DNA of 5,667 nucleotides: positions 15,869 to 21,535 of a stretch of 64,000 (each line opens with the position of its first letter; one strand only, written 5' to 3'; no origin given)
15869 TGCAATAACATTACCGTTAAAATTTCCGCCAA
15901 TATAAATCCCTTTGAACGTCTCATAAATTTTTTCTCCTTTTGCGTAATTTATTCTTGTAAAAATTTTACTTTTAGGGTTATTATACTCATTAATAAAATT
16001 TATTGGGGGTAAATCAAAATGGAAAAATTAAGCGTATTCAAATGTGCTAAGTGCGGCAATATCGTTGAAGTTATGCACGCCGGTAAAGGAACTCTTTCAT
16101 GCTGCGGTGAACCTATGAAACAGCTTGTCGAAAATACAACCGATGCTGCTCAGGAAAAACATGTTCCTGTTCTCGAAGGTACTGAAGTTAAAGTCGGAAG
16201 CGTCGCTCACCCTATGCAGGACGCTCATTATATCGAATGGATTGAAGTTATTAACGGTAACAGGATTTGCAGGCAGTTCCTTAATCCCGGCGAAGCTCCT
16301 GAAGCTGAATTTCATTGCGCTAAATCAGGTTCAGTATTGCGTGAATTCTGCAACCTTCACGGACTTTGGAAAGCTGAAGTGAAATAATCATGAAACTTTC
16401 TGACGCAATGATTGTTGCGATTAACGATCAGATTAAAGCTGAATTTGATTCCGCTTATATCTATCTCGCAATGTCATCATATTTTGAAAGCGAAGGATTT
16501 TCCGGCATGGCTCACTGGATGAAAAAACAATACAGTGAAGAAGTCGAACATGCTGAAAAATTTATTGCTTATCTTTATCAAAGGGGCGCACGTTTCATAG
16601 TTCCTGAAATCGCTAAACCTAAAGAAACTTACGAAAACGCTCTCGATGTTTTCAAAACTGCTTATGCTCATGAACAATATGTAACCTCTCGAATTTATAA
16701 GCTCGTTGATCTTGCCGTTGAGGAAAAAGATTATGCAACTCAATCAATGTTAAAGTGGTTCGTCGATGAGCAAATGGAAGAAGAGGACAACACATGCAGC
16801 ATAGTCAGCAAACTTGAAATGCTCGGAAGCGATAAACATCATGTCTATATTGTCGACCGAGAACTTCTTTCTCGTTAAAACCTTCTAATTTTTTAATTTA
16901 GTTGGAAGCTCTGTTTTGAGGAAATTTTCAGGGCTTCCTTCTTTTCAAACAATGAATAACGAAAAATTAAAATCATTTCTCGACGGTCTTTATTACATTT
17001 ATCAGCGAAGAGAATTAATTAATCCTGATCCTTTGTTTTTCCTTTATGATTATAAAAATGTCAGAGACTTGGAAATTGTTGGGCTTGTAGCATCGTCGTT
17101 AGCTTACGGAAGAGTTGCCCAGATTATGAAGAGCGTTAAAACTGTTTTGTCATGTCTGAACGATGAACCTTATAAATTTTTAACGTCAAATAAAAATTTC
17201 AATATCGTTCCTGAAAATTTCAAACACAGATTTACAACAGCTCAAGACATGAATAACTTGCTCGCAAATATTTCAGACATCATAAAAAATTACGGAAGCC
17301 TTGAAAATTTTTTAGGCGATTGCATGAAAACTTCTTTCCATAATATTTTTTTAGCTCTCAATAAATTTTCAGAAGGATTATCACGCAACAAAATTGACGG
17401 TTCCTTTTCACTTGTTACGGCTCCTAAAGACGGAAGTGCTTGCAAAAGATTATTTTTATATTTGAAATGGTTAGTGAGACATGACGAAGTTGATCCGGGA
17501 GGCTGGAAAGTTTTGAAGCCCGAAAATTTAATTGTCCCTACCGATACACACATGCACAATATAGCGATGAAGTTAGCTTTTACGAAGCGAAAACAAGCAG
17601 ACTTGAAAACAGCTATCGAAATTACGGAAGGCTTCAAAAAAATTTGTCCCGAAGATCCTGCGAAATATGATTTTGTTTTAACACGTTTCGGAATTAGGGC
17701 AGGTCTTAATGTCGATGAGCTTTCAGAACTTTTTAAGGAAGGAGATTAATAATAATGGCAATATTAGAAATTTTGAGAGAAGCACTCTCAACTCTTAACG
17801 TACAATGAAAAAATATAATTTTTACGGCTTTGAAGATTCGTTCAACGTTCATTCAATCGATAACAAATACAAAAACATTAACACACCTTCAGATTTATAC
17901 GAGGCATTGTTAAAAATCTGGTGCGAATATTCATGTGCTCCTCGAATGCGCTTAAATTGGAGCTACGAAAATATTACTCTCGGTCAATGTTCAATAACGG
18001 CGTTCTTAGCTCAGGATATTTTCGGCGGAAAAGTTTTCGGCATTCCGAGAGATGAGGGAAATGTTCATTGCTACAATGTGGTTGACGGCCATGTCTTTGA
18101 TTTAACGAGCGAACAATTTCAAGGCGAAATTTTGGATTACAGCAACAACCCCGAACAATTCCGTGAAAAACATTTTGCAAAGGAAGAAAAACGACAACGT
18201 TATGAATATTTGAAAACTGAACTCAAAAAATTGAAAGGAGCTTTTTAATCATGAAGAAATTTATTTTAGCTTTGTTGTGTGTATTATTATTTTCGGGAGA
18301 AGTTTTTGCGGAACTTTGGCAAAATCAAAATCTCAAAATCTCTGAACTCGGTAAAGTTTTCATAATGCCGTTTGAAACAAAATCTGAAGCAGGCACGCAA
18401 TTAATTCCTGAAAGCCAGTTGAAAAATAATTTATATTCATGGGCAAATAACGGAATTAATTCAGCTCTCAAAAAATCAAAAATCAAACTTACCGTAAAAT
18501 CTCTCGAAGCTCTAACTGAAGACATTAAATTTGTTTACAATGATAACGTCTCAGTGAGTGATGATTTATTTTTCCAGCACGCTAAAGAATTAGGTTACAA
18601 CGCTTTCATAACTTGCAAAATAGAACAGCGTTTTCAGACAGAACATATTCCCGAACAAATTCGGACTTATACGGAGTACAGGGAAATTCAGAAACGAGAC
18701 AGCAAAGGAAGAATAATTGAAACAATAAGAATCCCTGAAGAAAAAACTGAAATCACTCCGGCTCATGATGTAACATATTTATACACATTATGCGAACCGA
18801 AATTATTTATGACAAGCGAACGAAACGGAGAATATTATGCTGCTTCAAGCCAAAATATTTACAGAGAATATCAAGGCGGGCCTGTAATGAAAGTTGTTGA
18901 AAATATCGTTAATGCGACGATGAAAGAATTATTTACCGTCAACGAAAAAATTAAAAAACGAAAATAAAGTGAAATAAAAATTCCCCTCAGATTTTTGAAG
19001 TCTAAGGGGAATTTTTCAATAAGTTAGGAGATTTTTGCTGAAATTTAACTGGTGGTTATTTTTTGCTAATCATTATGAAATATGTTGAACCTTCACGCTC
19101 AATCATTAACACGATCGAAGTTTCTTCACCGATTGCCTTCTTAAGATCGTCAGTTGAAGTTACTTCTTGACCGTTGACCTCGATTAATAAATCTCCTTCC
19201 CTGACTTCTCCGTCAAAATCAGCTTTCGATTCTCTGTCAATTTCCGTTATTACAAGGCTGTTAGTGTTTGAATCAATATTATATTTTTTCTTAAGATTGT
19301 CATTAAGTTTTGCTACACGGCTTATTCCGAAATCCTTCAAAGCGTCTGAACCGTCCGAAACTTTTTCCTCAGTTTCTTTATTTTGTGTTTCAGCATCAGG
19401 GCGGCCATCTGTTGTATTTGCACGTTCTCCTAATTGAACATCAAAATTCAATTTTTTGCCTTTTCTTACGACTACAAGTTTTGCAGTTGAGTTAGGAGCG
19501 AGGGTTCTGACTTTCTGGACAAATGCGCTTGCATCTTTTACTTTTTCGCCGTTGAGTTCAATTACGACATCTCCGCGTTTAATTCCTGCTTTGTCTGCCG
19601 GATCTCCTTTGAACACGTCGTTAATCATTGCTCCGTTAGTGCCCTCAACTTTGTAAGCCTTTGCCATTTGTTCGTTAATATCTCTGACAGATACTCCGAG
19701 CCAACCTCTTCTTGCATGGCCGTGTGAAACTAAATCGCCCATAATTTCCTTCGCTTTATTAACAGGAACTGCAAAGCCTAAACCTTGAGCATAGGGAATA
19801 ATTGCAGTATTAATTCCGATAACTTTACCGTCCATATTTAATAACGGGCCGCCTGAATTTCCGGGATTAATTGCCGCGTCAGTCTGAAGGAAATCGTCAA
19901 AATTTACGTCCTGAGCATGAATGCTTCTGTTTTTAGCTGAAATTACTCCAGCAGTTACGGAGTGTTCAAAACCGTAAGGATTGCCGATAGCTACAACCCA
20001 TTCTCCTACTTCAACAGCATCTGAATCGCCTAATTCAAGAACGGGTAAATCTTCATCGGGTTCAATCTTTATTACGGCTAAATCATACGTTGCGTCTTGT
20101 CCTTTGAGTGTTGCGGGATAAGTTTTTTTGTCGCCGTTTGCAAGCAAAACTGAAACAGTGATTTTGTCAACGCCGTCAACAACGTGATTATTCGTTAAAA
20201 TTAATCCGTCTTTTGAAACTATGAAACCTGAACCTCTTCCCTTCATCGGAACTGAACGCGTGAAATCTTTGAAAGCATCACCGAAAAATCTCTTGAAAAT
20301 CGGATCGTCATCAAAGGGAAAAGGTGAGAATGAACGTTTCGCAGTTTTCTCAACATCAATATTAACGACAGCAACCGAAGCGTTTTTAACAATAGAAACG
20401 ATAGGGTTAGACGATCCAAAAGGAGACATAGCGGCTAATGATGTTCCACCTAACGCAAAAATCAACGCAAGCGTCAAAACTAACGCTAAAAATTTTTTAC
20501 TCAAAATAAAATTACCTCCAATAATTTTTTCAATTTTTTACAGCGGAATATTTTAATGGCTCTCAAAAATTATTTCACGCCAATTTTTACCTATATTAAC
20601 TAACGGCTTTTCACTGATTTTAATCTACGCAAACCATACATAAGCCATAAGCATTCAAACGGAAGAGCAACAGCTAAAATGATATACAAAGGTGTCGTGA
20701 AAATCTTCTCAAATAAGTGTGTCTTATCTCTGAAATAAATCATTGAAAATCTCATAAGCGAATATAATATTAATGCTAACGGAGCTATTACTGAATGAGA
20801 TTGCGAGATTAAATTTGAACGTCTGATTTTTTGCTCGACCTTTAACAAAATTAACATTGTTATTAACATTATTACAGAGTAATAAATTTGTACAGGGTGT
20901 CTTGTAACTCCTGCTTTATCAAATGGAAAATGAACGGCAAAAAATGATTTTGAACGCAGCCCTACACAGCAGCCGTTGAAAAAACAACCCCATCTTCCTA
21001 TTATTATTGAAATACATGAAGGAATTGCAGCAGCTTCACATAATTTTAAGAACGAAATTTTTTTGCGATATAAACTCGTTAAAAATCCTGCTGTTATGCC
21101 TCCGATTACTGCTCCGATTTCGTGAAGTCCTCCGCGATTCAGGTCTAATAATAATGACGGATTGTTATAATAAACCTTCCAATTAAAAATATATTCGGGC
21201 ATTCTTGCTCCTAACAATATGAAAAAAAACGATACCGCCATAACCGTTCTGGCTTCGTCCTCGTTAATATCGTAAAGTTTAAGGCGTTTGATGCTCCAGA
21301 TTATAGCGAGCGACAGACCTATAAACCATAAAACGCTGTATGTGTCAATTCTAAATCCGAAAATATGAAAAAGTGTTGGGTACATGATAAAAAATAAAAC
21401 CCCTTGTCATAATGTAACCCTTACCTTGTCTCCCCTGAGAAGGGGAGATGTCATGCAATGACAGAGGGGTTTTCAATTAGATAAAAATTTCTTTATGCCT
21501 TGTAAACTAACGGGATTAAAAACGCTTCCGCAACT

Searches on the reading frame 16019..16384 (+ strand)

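Call 50: search_protein_families(library=pfam, proteins=[window:16019-16384:+], max_evalue=0.001)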
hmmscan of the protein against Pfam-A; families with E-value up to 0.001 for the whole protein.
window:16019-16384:+ (122 aa): 2 families
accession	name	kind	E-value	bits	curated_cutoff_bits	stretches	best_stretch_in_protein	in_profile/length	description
PF06397.17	Desulfoferrod_N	-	6.1e-17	61.4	23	1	2-36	2-36/36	Desulfoferrodoxin, N-terminal domain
PF01880.24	Desulfoferrodox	-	9.3e-17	61.8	22.2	1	41-119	2-97/98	Desulfoferrodoxin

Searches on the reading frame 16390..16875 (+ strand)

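Call 41: search_protein_families(library=pfam, proteins=[window:16390-16875:+], max_evalue=0.00001)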
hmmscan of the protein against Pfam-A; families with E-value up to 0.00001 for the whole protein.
window:16390-16875:+ (162 aa): 1 family
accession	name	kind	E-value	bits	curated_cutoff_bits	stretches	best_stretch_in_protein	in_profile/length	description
PF00210.30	Ferritin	-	1.8e-43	148.3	24.5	1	10-144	3-141/142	Ferritin-like domain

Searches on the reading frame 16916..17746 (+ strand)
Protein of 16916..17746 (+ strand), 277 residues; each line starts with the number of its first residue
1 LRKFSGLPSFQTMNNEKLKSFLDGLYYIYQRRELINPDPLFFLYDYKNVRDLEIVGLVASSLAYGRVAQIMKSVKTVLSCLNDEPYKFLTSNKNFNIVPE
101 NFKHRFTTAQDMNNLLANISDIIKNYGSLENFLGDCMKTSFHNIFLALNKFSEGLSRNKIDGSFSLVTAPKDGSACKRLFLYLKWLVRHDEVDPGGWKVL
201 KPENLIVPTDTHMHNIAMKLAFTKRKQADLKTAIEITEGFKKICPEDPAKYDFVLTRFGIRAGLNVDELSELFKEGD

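Call 41: search_protein_families(library=pfam, proteins=[window:16916-17746:+], max_evalue=0.00001)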
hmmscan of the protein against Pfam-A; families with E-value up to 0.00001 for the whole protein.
window:16916-17746:+ (277 aa): 1 family
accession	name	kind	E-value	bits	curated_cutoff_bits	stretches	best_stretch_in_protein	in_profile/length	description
PF09674.15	DUF2400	-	6.5e-70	236.1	25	1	38-260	1-224/225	Protein of unknown function (DUF2400)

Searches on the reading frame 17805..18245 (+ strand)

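Call 50: search_protein_families(library=pfam, proteins=[window:17805-18245:+], max_evalue=0.001)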
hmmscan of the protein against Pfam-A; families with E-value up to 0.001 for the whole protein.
window:17805-18245:+ (147 aa): 1 family
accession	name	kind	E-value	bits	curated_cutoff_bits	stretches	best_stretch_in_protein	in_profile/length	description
PF24585.1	YunG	-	5.2e-34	117.3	27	1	28-142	2-113/116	YunG protein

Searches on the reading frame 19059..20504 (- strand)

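Call 41: search_protein_families(library=pfam, proteins=[window:19059-20504:-], max_evalue=0.00001)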
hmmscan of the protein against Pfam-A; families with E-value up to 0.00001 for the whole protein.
window:19059-20504:- (482 aa): 6 families
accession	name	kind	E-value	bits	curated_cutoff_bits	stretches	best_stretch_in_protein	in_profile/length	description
PF13365.12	Trypsin_2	-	2.2e-39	135.9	27.6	1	91-231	1-144/144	Trypsin-like peptidase domain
PF00089.32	Trypsin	-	4.4e-22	79.4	20.6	1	90-253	21-218/220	Trypsin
PF13180.12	PDZ_2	-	1e-21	77.5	27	1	268-358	2-80/80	PDZ domain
PF17820.7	PDZ_6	-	1.3e-17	63.7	27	2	294-347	2-54/54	PDZ domain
PF00595.29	PDZ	-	2.2e-16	60.5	23.2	2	265-327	8-62/81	PDZ domain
PF10459.15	Peptidase_S46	-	1.2e-06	27.9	22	0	87-109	45-67/698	Peptidase S46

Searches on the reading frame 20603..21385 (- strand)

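Call 41: search_protein_families(library=pfam, proteins=[window:20603-21385:-], max_evalue=0.00001)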
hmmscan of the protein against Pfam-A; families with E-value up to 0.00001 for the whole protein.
window:20603-21385:- (261 aa): 1 family
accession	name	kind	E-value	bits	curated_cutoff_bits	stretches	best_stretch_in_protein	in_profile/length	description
PF01790.23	LGT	-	6.8e-35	121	24.9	1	3-226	1-218/240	Prolipoprotein diacylglyceryl transferase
